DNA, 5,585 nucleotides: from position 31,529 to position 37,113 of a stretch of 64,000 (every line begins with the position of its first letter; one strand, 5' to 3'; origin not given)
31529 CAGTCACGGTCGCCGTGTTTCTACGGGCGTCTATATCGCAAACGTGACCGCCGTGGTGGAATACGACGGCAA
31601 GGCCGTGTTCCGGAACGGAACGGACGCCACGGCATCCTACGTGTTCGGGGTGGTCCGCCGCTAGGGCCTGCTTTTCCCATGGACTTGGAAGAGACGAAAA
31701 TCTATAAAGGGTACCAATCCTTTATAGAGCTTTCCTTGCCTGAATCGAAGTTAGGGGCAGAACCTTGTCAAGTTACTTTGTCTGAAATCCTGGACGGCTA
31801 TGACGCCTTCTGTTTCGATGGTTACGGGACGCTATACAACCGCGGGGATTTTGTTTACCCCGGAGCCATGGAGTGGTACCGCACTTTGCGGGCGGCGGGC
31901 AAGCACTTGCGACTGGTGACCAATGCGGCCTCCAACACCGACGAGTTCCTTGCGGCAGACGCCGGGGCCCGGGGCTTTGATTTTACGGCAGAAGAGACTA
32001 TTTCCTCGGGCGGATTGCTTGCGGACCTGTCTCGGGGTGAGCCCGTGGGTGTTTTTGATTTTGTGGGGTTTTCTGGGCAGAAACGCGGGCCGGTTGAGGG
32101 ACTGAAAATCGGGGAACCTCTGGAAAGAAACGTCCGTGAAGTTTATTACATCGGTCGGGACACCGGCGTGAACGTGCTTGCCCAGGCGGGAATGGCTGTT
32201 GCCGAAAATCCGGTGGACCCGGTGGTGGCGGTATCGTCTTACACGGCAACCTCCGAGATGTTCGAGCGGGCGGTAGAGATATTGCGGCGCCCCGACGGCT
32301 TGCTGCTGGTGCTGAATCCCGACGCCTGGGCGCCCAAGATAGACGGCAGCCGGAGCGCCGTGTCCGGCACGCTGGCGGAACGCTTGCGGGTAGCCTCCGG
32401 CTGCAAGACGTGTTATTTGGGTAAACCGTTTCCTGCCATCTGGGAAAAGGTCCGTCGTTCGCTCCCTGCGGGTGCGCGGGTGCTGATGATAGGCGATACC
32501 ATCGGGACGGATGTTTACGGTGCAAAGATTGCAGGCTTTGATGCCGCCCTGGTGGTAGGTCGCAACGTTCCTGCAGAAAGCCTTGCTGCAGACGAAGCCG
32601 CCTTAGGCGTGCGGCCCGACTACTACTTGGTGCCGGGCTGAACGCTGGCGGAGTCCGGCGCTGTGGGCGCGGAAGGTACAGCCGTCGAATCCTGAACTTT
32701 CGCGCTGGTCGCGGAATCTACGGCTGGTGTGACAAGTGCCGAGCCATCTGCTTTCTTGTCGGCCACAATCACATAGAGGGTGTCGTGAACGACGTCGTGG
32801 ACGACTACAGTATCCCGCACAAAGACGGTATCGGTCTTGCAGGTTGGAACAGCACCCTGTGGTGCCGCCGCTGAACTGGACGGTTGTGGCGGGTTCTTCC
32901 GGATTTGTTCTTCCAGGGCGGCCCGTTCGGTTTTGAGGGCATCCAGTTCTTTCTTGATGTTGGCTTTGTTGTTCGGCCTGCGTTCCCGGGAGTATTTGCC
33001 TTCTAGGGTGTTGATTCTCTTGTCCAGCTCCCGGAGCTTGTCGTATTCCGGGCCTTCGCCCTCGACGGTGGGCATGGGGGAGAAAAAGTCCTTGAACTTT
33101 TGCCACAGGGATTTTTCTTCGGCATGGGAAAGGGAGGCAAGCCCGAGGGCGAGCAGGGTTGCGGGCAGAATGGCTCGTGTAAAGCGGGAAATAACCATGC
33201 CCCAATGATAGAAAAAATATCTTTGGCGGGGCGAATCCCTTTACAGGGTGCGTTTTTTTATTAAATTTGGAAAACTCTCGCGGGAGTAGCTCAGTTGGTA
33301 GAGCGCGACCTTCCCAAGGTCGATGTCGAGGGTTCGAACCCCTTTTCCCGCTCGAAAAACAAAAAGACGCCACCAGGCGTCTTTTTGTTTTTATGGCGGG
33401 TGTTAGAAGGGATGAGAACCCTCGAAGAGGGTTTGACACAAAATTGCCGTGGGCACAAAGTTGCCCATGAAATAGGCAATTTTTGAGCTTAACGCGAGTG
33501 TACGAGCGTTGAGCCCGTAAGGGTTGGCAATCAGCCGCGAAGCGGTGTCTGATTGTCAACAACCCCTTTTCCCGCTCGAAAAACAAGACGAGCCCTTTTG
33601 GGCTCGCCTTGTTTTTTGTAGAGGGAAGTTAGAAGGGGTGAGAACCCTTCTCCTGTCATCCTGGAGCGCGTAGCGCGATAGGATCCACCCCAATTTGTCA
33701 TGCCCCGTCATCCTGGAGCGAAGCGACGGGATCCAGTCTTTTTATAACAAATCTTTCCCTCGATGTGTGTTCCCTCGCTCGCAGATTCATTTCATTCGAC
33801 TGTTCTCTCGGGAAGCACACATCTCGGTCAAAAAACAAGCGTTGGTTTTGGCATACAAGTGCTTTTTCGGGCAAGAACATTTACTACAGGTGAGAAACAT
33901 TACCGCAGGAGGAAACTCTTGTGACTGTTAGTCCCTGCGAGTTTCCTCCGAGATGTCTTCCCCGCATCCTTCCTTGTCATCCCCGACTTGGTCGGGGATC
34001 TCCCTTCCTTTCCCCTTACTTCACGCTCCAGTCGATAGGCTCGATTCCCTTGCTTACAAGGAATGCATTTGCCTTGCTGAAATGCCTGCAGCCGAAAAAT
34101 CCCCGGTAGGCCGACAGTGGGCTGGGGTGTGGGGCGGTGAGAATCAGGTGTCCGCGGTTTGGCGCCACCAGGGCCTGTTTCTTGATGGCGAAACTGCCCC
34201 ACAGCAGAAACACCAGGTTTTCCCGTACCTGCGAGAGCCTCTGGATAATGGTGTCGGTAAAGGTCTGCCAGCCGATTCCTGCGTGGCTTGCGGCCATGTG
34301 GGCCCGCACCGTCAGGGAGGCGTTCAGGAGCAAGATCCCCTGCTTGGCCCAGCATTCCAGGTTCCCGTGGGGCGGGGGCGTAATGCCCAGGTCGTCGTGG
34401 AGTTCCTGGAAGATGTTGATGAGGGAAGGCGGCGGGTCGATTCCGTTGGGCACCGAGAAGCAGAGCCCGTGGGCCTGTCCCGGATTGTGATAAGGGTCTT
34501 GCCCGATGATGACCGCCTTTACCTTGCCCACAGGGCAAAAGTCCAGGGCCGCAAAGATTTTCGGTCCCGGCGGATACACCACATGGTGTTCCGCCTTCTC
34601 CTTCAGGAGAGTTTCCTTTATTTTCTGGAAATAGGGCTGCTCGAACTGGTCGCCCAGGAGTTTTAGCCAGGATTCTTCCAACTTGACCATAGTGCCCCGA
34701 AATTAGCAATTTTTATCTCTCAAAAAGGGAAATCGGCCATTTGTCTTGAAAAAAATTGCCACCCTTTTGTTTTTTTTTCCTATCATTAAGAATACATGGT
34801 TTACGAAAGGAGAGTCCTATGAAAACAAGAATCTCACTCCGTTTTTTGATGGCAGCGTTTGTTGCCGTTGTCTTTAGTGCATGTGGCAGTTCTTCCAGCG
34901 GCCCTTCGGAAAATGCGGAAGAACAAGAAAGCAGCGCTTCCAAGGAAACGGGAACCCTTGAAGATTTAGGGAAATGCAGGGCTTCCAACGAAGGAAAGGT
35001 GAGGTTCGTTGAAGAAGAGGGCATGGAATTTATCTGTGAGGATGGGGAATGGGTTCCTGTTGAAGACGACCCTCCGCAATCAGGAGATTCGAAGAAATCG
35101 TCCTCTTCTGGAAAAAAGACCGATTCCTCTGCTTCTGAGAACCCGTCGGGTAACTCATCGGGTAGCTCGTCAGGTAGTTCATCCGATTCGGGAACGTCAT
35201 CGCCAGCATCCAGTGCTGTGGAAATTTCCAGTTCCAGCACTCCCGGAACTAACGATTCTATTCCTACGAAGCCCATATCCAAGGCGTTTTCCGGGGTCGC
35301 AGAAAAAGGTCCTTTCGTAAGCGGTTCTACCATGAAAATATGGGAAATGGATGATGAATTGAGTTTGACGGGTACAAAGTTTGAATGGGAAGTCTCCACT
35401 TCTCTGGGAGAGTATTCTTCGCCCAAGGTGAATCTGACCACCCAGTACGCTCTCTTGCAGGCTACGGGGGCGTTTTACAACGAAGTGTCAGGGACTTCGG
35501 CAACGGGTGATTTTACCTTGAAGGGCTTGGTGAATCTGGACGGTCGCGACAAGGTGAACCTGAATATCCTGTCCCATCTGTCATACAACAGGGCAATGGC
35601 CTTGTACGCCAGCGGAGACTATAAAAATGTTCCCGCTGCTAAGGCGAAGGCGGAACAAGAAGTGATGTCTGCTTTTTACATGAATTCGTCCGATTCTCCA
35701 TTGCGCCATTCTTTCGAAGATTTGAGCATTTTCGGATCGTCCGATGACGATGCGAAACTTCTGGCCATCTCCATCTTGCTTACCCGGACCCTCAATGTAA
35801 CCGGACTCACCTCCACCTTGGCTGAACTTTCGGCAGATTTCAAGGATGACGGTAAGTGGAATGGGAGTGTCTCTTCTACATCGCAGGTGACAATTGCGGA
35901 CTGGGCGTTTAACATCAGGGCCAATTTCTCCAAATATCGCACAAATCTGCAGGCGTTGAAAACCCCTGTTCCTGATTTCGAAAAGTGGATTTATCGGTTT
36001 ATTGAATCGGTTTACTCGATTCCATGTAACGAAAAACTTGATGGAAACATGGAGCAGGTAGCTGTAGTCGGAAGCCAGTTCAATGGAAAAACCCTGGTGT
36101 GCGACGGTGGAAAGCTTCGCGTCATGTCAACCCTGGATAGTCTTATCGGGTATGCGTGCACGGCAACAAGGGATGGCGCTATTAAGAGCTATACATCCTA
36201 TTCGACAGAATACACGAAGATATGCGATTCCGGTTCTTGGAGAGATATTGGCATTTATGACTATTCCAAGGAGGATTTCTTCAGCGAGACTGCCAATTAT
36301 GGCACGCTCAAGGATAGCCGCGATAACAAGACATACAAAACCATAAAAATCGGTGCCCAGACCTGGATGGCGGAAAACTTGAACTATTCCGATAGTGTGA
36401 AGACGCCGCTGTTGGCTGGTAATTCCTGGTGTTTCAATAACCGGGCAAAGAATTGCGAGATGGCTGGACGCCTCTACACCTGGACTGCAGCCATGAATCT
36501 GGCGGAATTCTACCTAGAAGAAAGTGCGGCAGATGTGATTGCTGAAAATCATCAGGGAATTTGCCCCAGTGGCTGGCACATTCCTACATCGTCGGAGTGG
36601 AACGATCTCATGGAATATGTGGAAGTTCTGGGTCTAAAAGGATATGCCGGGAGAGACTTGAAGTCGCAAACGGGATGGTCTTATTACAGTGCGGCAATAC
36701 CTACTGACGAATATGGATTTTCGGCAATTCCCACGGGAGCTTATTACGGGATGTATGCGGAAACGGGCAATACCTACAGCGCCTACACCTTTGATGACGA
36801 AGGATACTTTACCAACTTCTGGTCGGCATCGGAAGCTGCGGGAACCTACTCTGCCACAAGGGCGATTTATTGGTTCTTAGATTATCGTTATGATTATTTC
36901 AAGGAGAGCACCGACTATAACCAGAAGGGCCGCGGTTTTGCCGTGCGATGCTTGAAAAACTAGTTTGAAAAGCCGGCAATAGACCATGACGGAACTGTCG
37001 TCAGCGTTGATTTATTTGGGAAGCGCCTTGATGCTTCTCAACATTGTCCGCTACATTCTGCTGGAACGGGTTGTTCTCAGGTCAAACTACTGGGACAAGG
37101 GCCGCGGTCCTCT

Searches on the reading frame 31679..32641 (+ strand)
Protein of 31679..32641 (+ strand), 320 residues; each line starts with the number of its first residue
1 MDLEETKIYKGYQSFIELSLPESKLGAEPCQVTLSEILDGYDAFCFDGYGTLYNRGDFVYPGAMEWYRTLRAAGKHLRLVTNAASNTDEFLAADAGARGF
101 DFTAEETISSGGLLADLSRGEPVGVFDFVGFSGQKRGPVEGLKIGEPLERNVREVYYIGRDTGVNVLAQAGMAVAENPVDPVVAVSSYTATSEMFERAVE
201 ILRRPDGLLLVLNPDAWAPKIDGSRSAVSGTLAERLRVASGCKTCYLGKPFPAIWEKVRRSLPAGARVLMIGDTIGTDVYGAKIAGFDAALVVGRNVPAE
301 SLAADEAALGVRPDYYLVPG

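Call 40: search_protein_families(library=pfam, proteins=[window:31679-32641:+], max_evalue=0.00001)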
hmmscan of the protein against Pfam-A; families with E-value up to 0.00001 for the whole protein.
window:31679-32641:+ (320 aa): 3 families
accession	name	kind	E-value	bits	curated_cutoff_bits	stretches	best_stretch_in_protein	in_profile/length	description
PF13344.12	Hydrolase_6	-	1.5e-12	47.9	27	1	44-121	1-77/101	Haloacid dehalogenase-like hydrolase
PF00702.32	Hydrolase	-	3.1e-10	41.2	26.4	0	182-286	90-191/191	haloacid dehalogenase-like hydrolase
PF13242.12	Hydrolase_like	-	7.4e-09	35.8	22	1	247-296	2-52/75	HAD-hyrolase-like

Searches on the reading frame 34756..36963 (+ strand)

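Call 40: search_protein_families(library=pfam, proteins=[window:34756-36963:+], max_evalue=0.00001)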
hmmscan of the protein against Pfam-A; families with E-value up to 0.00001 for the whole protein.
window:34756-36963:+ (735 aa): 1 family
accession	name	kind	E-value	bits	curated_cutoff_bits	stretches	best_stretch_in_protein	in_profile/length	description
PF09603.15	Fib_succ_major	-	1.6e-28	100.7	33.9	1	530-734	1-187/187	Fibrobacter succinogenes major domain (Fib_succ_major)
